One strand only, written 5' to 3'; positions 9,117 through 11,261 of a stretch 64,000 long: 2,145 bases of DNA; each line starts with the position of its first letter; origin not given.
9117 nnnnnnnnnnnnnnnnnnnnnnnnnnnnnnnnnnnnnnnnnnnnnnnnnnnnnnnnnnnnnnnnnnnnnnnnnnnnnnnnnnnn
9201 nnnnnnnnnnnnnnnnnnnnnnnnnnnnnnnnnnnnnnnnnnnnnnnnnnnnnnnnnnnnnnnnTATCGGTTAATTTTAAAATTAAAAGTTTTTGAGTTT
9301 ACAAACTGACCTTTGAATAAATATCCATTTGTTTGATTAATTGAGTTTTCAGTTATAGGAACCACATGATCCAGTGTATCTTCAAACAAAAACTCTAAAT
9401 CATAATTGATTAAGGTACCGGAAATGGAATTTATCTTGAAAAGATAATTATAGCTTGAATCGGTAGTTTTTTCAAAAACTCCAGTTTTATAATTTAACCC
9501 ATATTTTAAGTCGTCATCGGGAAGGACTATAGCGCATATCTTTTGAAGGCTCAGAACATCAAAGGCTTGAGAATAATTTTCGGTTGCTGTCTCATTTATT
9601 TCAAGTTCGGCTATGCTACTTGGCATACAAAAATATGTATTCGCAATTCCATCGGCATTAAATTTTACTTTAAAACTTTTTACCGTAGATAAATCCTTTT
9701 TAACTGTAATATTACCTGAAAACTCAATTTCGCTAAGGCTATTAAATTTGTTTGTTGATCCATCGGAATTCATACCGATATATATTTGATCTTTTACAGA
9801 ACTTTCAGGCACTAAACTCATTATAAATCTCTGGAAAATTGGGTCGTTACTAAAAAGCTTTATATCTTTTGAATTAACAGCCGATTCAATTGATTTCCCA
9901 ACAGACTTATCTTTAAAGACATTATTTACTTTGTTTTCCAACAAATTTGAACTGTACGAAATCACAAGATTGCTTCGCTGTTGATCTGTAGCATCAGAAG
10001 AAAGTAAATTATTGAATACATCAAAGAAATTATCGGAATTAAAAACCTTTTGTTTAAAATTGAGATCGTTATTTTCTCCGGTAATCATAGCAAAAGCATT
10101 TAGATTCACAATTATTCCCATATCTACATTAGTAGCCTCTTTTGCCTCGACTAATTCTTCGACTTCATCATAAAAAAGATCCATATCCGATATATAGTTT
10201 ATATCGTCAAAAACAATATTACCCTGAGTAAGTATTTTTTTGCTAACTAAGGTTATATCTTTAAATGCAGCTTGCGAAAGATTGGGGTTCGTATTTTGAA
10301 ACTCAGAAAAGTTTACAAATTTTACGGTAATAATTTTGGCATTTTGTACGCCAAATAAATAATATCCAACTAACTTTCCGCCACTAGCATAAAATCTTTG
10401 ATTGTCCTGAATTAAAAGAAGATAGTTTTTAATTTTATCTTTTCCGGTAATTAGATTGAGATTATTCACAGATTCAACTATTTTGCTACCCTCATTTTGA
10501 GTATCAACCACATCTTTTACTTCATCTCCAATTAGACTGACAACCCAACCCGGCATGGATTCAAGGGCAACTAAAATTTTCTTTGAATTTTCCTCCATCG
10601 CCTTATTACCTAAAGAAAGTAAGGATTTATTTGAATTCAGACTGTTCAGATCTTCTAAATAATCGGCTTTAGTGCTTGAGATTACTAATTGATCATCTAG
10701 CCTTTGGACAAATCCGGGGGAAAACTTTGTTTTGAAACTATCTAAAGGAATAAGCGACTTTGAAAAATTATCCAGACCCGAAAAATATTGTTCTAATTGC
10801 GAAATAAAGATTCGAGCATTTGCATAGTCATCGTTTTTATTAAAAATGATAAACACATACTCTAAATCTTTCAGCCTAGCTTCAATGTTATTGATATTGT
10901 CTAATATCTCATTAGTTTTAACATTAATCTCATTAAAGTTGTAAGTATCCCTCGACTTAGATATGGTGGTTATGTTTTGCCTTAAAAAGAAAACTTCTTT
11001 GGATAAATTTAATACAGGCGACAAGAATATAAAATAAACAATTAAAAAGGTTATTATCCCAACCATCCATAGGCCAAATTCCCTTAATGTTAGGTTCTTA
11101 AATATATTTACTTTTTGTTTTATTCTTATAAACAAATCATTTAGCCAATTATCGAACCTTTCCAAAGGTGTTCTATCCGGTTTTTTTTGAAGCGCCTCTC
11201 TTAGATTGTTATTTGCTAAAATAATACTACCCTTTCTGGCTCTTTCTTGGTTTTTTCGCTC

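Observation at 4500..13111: Seven-gene operon built around a VirB4-like ATPase, flanked by surface/membrane proteins and GreA: a candidate undescribed envelope apparatus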

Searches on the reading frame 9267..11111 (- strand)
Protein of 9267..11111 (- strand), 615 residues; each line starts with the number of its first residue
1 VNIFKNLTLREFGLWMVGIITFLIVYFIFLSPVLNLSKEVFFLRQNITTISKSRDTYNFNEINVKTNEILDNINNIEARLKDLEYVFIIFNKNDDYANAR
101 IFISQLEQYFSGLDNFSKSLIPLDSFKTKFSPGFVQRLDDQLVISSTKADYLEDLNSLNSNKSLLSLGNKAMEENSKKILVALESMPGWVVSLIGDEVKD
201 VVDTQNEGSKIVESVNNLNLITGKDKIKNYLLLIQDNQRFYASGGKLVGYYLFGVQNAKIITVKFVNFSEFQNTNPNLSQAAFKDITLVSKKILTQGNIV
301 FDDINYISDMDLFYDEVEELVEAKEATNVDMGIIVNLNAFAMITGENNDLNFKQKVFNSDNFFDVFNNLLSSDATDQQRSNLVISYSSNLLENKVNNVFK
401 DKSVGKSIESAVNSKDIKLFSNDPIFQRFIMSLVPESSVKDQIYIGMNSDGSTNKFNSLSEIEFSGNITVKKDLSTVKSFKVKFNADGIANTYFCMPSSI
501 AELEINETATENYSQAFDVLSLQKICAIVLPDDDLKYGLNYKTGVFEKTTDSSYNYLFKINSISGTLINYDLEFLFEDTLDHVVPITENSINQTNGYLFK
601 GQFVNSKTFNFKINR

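Call 94: search_solved_structures(query=window:9267-11111:-, max_evalue=1)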
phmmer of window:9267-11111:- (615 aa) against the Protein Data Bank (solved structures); distinct sequences matched with E-value up to 1: 2.
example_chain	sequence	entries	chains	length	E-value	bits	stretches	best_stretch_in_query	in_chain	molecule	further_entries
2e4z_A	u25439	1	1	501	0.48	12.3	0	380-491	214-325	Metabotropic glutamate receptor 7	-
3mq4_A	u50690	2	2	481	0.53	12.2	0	382-491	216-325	Metabotropic glutamate receptor 7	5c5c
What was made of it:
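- Tried and rejected: Sequence search of aa 440-1054 against the PDB found nothing (call 94).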
